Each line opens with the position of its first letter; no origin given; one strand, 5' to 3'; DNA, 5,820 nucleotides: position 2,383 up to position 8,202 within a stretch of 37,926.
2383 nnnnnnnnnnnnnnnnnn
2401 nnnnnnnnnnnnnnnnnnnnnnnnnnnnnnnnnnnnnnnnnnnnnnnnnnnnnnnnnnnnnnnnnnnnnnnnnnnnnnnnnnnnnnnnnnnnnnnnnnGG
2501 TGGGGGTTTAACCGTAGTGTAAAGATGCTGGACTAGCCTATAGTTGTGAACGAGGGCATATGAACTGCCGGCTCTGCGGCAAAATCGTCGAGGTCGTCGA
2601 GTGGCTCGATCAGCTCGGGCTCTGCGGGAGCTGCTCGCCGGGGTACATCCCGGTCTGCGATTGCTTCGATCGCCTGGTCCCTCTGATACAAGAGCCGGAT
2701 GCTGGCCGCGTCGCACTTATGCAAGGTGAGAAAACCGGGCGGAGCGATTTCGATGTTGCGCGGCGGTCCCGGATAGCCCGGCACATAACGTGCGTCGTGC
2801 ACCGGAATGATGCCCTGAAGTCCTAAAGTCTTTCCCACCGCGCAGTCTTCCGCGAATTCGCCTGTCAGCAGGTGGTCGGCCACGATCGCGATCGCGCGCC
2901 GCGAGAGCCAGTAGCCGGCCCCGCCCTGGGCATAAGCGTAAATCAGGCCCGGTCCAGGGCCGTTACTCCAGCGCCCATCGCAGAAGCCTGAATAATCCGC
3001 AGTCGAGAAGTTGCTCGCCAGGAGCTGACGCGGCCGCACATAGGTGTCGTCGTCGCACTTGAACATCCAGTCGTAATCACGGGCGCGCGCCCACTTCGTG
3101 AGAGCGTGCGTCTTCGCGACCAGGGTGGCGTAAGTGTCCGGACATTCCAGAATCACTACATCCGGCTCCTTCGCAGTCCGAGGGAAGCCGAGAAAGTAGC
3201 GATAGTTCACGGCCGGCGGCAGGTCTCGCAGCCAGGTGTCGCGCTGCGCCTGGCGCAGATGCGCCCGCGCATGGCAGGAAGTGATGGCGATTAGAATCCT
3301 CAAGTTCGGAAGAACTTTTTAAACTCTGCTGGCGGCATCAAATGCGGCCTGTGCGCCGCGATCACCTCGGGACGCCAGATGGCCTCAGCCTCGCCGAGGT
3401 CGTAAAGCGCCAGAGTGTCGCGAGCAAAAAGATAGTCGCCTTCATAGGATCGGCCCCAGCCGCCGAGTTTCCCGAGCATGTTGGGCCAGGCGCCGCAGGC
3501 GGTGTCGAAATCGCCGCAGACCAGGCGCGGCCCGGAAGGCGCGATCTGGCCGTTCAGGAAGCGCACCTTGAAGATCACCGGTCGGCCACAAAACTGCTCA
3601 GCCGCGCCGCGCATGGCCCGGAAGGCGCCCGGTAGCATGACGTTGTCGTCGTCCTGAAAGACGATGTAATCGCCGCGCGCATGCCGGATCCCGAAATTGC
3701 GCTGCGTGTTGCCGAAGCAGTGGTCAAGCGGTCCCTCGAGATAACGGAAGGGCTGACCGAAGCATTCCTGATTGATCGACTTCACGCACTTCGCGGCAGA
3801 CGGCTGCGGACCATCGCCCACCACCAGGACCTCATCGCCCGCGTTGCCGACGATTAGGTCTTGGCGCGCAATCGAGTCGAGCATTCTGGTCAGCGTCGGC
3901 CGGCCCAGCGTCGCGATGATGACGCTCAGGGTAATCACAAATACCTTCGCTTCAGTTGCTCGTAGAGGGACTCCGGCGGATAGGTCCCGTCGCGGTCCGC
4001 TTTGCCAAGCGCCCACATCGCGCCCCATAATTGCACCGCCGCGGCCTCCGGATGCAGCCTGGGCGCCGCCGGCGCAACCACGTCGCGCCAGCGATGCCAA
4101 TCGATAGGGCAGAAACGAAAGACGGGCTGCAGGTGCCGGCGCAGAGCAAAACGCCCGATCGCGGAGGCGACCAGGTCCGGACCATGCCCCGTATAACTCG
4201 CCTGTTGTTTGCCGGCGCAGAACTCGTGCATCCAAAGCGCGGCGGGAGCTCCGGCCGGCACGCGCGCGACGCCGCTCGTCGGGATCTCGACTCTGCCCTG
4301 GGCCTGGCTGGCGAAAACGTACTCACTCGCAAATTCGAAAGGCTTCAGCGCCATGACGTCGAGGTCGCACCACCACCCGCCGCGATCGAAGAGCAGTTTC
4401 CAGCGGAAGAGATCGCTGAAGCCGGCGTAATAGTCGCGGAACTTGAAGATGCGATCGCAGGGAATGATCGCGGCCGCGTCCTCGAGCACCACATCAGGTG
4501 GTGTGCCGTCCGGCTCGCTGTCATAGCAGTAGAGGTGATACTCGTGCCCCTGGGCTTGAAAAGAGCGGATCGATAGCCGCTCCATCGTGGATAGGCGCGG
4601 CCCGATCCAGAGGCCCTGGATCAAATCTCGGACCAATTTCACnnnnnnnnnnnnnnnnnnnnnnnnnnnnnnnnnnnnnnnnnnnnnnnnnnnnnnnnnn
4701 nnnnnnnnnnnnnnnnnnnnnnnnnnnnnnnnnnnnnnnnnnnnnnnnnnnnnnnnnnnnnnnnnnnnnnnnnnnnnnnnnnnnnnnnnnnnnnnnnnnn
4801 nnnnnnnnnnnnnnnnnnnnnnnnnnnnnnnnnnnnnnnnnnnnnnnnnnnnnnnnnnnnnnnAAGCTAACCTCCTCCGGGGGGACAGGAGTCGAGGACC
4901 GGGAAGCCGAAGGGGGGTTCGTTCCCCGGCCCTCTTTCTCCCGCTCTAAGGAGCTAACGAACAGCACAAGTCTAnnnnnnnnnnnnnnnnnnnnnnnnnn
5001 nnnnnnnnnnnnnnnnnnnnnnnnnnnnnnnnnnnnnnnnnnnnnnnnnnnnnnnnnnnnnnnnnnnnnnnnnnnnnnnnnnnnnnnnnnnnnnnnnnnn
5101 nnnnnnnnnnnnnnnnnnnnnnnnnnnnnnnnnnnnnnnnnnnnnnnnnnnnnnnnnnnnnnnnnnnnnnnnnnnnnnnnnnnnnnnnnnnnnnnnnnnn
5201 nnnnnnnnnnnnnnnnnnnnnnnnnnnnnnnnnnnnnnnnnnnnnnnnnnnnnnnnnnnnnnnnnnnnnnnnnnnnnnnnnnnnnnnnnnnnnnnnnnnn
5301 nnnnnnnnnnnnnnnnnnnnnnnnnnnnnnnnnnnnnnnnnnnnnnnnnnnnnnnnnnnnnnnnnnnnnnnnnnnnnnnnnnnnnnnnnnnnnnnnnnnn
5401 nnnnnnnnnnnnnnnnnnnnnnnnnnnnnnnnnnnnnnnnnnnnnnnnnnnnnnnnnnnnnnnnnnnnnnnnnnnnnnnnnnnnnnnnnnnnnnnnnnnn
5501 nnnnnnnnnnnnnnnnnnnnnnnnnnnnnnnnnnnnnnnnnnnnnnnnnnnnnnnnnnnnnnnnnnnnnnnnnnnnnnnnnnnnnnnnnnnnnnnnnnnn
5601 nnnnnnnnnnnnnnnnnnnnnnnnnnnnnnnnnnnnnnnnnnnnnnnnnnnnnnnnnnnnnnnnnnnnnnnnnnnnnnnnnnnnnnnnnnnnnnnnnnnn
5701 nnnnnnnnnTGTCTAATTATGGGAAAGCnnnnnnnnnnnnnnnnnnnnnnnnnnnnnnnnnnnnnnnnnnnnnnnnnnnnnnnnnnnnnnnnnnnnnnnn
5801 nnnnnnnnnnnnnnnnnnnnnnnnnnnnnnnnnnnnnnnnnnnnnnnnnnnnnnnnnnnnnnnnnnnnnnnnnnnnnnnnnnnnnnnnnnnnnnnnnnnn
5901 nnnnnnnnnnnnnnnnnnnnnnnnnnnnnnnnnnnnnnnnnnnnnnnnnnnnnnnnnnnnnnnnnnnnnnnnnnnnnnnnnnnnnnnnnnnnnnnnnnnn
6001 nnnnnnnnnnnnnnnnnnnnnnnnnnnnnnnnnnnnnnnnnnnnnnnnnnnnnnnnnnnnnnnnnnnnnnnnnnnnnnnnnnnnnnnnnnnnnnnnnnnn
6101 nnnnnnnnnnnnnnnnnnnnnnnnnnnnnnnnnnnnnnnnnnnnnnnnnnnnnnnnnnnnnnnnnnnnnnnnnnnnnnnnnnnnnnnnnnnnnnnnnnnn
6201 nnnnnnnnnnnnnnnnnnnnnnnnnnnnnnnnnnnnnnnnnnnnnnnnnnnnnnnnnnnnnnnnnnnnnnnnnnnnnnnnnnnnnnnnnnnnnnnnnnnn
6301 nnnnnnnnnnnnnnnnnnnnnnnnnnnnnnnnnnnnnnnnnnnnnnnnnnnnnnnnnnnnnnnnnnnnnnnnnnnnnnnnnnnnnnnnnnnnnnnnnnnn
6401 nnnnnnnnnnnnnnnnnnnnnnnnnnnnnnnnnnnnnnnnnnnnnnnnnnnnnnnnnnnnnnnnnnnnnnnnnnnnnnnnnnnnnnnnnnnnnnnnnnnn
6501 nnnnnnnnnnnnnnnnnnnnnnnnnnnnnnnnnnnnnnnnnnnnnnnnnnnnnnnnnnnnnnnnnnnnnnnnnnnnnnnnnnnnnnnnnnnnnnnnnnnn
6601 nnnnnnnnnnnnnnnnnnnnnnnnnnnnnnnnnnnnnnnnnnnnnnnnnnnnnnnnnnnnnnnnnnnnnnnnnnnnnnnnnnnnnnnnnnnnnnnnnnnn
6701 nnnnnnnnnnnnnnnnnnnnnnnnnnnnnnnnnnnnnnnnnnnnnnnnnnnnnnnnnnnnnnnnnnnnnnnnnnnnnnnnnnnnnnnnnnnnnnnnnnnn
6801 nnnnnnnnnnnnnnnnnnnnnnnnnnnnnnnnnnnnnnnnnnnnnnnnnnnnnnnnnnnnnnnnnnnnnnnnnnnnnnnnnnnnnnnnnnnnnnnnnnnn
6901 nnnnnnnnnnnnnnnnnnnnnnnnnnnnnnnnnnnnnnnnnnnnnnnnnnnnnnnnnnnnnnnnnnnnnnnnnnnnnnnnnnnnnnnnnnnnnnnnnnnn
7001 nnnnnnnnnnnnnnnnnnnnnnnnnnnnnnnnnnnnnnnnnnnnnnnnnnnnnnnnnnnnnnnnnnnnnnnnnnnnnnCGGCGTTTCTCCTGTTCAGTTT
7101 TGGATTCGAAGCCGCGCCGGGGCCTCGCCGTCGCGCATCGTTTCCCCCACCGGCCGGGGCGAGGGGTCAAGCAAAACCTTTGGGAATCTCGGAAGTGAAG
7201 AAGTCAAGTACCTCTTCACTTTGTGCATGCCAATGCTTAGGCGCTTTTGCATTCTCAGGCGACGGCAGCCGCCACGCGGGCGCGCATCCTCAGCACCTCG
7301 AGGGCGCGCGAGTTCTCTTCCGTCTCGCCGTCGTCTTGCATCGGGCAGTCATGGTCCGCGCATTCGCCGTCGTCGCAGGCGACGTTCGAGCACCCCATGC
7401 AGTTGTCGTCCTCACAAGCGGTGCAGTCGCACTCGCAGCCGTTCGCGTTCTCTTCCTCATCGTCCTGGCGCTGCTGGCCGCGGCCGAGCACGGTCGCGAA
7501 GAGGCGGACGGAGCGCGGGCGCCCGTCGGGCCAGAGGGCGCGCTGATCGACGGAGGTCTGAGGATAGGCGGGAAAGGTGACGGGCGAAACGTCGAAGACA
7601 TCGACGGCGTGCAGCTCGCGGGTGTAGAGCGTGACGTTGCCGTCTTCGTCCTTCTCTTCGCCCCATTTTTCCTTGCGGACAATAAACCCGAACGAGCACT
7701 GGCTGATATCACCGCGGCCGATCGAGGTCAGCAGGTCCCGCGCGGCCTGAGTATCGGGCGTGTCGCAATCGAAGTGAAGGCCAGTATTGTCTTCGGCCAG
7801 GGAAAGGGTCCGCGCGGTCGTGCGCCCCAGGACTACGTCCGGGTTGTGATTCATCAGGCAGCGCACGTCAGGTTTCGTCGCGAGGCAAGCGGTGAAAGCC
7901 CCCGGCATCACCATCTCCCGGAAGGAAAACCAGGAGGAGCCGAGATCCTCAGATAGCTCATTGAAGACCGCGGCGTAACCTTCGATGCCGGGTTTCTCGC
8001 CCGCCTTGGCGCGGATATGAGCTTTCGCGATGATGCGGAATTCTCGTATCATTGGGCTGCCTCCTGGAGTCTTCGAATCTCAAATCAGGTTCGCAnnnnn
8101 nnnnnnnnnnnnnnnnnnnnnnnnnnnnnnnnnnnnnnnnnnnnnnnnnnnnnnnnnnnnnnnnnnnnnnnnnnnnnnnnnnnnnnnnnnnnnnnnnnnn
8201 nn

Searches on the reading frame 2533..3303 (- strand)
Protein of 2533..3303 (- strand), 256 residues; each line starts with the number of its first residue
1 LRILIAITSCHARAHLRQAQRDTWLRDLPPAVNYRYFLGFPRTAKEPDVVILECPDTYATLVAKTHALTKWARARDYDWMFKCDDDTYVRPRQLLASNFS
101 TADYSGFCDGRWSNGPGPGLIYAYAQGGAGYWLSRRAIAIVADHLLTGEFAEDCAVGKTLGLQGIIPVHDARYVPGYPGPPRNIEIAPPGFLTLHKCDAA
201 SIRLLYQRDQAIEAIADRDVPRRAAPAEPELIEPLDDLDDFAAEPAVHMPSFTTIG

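Call 123: search_solved_structures(query=window:2533-3303:-, max_evalue=0.01)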
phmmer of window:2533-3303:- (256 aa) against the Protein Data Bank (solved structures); distinct sequences matched with E-value up to 0.01: 2.
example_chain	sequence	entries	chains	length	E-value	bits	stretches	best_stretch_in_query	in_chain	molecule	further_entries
7q4i_A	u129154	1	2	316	0.0026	20.5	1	46-140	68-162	Glycoprotein-N-acetylgalactosamine 3-beta-galactosyltransferase 1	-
12em_A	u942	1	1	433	0.0052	19.5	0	49-169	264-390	Beta-1,3-glucosyltransferase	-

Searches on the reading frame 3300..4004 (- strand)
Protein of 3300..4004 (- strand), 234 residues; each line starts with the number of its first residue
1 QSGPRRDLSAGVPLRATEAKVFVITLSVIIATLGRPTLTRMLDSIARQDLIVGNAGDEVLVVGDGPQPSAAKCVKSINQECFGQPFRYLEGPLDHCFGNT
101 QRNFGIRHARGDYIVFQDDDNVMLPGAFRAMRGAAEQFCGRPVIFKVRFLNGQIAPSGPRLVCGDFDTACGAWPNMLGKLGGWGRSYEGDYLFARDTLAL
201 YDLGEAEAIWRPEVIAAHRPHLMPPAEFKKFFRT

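Call 124: search_solved_structures(query=window:3300-4004:-, max_evalue=0.01)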
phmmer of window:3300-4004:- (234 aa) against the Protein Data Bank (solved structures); distinct sequences matched with E-value up to 0.01: 1.
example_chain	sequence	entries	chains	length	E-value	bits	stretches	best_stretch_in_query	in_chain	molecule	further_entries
9jma_A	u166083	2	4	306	0.00055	22.8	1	26-135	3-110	GalNAc(5)-diNAcBac-PP-undecaprenol beta-1,3-glucosyltransferase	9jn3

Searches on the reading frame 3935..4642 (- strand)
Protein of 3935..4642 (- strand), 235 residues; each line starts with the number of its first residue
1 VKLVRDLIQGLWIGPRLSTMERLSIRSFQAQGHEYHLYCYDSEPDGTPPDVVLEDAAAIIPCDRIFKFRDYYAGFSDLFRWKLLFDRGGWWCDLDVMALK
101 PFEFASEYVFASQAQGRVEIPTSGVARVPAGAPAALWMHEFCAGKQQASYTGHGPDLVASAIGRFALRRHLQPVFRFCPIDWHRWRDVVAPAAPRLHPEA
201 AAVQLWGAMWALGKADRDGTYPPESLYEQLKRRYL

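Call 125: search_solved_structures(query=window:3935-4642:-, max_evalue=0.01)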
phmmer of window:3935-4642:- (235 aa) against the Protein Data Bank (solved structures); distinct sequences matched with E-value up to 0.01: 0.

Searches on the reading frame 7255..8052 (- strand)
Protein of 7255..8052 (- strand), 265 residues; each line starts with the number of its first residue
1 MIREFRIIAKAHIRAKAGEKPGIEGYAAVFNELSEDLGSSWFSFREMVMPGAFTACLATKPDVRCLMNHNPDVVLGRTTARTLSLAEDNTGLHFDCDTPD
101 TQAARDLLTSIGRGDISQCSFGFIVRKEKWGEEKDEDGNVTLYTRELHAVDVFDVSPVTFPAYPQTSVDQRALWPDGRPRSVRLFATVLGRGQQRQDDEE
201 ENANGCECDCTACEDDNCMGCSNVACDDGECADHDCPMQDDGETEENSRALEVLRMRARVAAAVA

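Call 4: search_protein_families(library=pfam, proteins=[window:7255-8052:-], max_evalue=0.1)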
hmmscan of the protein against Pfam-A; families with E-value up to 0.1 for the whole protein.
window:7255-8052:- (265 aa): 1 family
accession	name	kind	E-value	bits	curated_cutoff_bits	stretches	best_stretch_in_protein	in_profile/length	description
PF04586.22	Peptidase_S78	-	1e-47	162.8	21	1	13-169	5-153/165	Caudovirus prohead serine protease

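Call 5: search_protein_families(library=phrogs, proteins=[window:7255-8052:-], max_evalue=0.1)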
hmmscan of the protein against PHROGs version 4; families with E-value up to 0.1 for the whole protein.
window:7255-8052:- (265 aa): 10 families
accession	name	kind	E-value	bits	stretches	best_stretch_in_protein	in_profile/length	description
phrog_80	-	head and packaging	1.5e-53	184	1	2-172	219-379/607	head maturation protease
phrog_9644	-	head and packaging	4.5e-27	96.2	1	5-169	147-304/341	head maturation protease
phrog_2263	-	head and packaging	3.3e-22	80.1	1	19-172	37-178/551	major head protein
phrog_13042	-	head and packaging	3.7e-19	70.1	1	24-173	28-176/386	major head protein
phrog_37668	-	head and packaging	5.5e-17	62.9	1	13-173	12-168/313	head maturation protease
phrog_36211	-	head and packaging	7.1e-17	62.5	1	23-173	21-166/378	head maturation protease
phrog_7053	-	head and packaging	2e-13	51.6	1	23-173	39-191/390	head maturation protease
phrog_3244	-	head and packaging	9.3e-09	36.4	1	22-169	34-178/326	head maturation protease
phrog_617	-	head and packaging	6.6e-06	26.3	1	43-185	43-171/626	major head protein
phrog_10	-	head and packaging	0.0035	17.4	1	10-136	11-136/752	major head protein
